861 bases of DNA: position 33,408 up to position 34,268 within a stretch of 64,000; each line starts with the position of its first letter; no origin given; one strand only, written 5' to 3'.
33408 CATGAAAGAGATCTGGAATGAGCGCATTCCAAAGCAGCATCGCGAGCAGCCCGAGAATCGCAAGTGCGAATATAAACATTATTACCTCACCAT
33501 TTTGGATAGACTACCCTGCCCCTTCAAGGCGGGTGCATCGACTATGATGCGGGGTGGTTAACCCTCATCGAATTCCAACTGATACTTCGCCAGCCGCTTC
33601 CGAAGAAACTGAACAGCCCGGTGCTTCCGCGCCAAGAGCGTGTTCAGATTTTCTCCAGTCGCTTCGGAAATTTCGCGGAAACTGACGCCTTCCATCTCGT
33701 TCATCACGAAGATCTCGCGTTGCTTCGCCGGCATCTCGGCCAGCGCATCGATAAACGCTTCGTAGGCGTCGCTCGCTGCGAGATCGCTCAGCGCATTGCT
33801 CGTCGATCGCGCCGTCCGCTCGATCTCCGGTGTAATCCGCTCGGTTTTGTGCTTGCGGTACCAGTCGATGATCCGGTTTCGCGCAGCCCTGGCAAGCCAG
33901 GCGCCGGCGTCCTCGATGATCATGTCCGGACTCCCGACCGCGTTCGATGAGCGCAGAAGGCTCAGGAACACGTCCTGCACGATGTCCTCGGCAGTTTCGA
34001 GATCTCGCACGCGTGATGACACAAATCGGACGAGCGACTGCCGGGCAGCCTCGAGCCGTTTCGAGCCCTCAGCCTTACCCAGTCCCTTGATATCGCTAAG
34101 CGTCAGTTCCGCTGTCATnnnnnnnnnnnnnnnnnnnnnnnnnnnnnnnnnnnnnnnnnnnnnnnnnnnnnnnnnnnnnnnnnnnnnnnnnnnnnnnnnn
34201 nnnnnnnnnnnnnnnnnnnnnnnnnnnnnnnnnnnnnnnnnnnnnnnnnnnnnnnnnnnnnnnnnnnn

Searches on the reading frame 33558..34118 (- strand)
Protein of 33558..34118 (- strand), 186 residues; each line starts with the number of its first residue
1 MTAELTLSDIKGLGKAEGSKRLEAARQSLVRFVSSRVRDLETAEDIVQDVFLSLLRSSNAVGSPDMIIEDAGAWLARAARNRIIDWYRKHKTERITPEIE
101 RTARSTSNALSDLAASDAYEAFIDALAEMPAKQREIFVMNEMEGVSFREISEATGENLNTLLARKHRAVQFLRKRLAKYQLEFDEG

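Call 13: find_encoding_contigs(protein=window:33558-34118:-, flank=10000, max_places=10)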
Protein window:33558-34118:- (186 aa): 4 contigs read that carry it; 1 place shown.
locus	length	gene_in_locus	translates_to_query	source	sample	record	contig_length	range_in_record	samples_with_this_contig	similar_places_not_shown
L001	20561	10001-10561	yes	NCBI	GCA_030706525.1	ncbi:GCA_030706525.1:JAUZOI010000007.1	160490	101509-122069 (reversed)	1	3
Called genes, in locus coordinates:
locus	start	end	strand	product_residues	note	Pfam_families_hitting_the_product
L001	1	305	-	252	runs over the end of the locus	PF13489:Methyltransf_23, PF01209:Ubie_methyltran, PF13847:Methyltransf_31, PF08241:Methyltransf_11, PF08242:Methyltransf_12, PF13649:Methyltransf_25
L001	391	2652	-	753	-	-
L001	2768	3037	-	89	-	PF00312:Ribosomal_S15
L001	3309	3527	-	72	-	-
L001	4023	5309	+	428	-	-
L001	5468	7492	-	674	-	PF00580:UvrD-helicase, PF13245:AAA_19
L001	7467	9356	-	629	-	PF02463:SMC_N (weak), PF13175:AAA_15, PF13476:AAA_23, PF11398:DUF2813 (faint), PF13304:AAA_21, PF20469:OLD-like_TOPRIM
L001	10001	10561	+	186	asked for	PF04542:Sigma70_r2, PF08281:Sigma70_r4_2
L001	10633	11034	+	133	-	-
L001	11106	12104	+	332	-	PF01018:GTP1_OBG, PF01926:MMR_HSR1, PF02421:FeoB_N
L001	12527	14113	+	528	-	PF00072:Response_reg, PF00158:Sigma54_activat, PF14532:Sigma54_activ_2, PF00004:AAA (weak), PF07728:AAA_5 (weak), PF25601:AAA_lid_14, PF02954:HTH_8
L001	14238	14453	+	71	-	-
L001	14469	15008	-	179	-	-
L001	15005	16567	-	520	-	PF00933:Glyco_hydro_3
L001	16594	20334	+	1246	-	PF00580:UvrD-helicase, PF01443:Viral_helicase1 (faint), PF13245:AAA_19 (weak), PF13401:AAA_22 (faint), PF13245:AAA_19, PF13361:UvrD_C, PF13538:UvrD_C_2 (faint), PF12705:PDDEXK_1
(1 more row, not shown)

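Call 21: find_homologous_proteins(query=window:33558-34118:-, max_evalue=1e-20)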
Query window:33558-34118:- (186 aa): 335 proteins with E <= 1e-20 among 1638 candidates; the best 120 are listed.
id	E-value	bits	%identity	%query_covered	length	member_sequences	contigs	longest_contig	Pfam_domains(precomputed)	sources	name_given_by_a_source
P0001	3.0e-111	387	100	100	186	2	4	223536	PF04542.21,PF08281.19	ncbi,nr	ncbi:MAG: RNA polymerase sigma factor [Bacteroidota bacterium]|nr:RNA polymerase sigma factor [Bacte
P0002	8.8e-83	294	78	99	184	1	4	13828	PF04542.21,PF08281.19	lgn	-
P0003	2.7e-79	283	75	99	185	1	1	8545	PF04542.21,PF08281.19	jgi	jgi:RNA polymerase sigma factor (sigma-70 family)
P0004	5.6e-63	230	64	98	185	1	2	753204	PF04542.21,PF08281.19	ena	-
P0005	1.1e-62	229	61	98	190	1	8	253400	PF04542.21,PF08281.19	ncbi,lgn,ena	-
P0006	1.7e-57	212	61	95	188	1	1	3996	PF04542.21,PF08281.19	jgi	jgi:RNA polymerase sigma factor (sigma-70 family)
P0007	2.3e-55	205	58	95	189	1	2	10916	PF04542.21,PF08281.19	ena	-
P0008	7.8e-54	200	57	92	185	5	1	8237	PF04542.21,PF08281.19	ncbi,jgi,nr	ncbi:MAG TPA: sigma-70 family RNA polymerase sigma factor [Candidatus Kapabacteria bacterium]|jgi:RN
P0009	3.1e-52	195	55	95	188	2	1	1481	PF04542.21,PF08281.19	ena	-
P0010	2.6e-47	179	73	68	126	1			PF04542.21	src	-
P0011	3.7e-45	172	52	95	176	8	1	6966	PF04545.23,PF04542.21,PF08281.19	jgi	jgi:RNA polymerase sigma factor (sigma-70 family)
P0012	4.2e-44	168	54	95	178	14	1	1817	PF04545.23,PF04542.21,PF08281.19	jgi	jgi:RNA polymerase sigma factor (sigma-70 family)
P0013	6.0e-43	165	52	95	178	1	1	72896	PF04542.21,PF08281.19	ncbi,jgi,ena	-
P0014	4.6e-42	162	52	95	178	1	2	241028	PF04545.23,PF04542.21,PF08281.19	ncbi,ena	-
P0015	6.7e-42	161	50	95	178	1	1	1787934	PF04542.21,PF08281.19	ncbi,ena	-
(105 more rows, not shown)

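Call 22: find_encoding_contigs(protein=P0002, flank=10000, max_places=4)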
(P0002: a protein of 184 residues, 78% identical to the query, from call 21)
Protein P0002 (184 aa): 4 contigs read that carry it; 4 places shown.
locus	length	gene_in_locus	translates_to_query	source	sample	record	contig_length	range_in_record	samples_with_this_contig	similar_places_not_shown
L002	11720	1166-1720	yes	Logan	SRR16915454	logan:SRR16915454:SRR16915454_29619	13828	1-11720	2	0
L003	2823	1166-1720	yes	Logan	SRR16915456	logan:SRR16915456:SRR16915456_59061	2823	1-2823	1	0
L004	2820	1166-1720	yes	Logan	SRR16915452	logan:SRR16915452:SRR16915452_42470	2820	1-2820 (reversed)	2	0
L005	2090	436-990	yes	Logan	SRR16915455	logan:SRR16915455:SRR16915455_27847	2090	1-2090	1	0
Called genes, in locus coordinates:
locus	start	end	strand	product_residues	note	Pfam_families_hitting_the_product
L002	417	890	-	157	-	-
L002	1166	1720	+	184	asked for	PF04542:Sigma70_r2, PF08281:Sigma70_r4_2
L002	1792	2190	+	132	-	-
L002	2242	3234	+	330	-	PF01018:GTP1_OBG, PF01926:MMR_HSR1, PF02421:FeoB_N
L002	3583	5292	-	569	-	PF00512:HisKA, PF02518:HATPase_c, PF00072:Response_reg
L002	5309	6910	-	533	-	PF00154:RecA_N (faint), PF03796:DnaB_C (faint), PF06745:ATPase, PF23442:DUF7125 (faint), PF09848:SLFN-g3_helicase (faint), PF13481:AAA_25, PF06745:ATPase, PF13401:AAA_22 (weak), +7 more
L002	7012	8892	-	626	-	-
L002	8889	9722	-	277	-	PF15902:Sortilin-Vps10 (faint), PF15899:BNR_6 (faint)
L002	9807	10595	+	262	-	PF04542:Sigma70_r2, PF04545:Sigma70_r4 (weak), PF08281:Sigma70_r4_2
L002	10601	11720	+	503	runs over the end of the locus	-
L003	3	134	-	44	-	?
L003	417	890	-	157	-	-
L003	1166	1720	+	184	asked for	PF04542:Sigma70_r2, PF08281:Sigma70_r4_2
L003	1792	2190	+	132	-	-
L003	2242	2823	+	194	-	?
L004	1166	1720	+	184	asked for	PF04542:Sigma70_r2, PF08281:Sigma70_r4_2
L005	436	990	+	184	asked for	PF04542:Sigma70_r2, PF08281:Sigma70_r4_2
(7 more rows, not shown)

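Call 23: find_encoding_contigs(protein=P0003, flank=10000, max_places=4)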
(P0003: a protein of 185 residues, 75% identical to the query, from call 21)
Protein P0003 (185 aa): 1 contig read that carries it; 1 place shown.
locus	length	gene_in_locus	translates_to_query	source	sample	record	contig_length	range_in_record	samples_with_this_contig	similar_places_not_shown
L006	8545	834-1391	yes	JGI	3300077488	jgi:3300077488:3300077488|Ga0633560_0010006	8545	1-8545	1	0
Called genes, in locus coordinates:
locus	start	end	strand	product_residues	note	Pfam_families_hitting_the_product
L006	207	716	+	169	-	-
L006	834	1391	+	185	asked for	PF04542:Sigma70_r2, PF08281:Sigma70_r4_2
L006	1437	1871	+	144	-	-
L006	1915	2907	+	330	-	PF01018:GTP1_OBG, PF01926:MMR_HSR1, PF02421:FeoB_N (weak)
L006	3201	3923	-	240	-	PF01553:Acyltransferase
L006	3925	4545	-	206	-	-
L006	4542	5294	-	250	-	PF02535:Zip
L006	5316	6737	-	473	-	PF07969:Amidohydro_3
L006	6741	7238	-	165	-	-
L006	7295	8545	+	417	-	?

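Call 24: find_encoding_contigs(protein=P0004, flank=10000, max_places=4)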
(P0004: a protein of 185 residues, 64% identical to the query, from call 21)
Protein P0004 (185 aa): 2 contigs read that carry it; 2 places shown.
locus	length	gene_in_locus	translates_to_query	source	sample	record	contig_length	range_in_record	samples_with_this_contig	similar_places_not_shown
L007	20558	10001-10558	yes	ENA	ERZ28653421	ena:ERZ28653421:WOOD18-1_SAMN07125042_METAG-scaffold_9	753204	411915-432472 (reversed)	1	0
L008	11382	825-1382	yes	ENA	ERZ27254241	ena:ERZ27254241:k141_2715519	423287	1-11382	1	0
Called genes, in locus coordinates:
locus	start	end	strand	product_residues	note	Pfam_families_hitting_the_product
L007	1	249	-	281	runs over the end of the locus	PF01569:PAP2, PF14360:PAP2_C (weak)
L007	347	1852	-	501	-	PF13084:DUF3943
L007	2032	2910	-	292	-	PF01261:AP_endonuc_2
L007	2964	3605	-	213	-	PF00160:Pro_isomerase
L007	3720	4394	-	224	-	PF00160:Pro_isomerase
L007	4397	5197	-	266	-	-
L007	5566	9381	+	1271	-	PF00989:PAS (weak), PF08447:PAS_3, PF01590:GAF, PF13185:GAF_2, PF08448:PAS_4, PF00512:HisKA, PF02518:HATPase_c, PF00072:Response_reg, +5 more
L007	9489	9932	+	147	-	PF00034:Cytochrom_C, PF13442:Cytochrome_CBB3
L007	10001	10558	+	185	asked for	PF04542:Sigma70_r2, PF08281:Sigma70_r4_2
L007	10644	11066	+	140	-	-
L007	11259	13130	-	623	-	-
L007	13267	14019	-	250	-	PF03938:OmpH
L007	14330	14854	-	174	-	PF03938:OmpH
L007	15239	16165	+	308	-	PF00487:FA_desaturase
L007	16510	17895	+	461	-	PF00675:Peptidase_M16, PF05193:Peptidase_M16_C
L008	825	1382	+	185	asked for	PF04542:Sigma70_r2, PF08281:Sigma70_r4_2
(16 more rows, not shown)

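Call 48: search_protein_families(library=ncbifam, proteins=[window:33558-34118:-], max_evalue=0.001)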
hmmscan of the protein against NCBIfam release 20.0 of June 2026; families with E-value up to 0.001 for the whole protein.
window:33558-34118:- (186 aa): 81 families (the best 25 are shown)
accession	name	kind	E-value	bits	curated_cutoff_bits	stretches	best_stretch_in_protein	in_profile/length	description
TIGR02985.1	Sig70_bacteroi1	subfamily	4.2e-25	88.9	126.4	1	26-176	11-162/162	RNA polymerase sigma-70 factor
NF009166.1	PRK12513.1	equivalog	1.1e-22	80.6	206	1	25-181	31-191/193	RNA polymerase sigma factor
TIGR02937.1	sigma70-ECF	superfamily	1.6e-22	79.9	42.9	1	22-176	7-165/165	sigma-70 family RNA polymerase sigma factor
TIGR02959.1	SigZ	equivalog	9.4e-22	77.6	168.65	1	26-184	5-157/170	RNA polymerase sigma factor SigZ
NF058625.1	sigma_PG0214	equivalog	1.4e-20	73.7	130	1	23-179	11-164/170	GFO_1088 family ECF-type sigma factor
NF007215.0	PRK09637.1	equivalog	5.2e-20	72.2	212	1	25-178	10-156/181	RNA polymerase sigma factor SigZ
TIGR02950.1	SigM_subfam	subfamily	1.3e-17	64.1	147.95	1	27-176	11-158/159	RNA polymerase sigma factor, SigM family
TIGR02989.1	Sig-70_gvs1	subfamily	1.2e-16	61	124.55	1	21-173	6-155/158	RNA polymerase sigma-70 factor, Rhodopirellula/Verrucomicrobium family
TIGR02952.1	Sig70_famx2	equivalog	1.9e-16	60.4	206.45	1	27-175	22-169/170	ECF subfamily RNA polymerase sigma factor, BldN family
NF009179.0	PRK12527.1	equivalog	5.5e-16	59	162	1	25-179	4-156/159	RNA polymerase sigma factor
TIGR02983.1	SigE-fam_strep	subfamily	5.3e-15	55.7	141.55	1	22-178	12-160/162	SigE family RNA polymerase sigma factor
NF009193.0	PRK12541.1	equivalog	1.3e-14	54.8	171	1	27-173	16-157/161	RNA polymerase sigma factor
NF006930.0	PRK09415.1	subfamily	1e-13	51.5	198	1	26-178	26-177/179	RNA polymerase factor sigma C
NF009172.0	PRK12519.1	subfamily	1.3e-13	50.9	222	1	40-178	53-191/194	RNA polymerase sigma factor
NF053879.1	RNAPolSigSigVBac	equivalog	2e-13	50.3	190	1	24-178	12-157/160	RNA polymerase sigma factor SigV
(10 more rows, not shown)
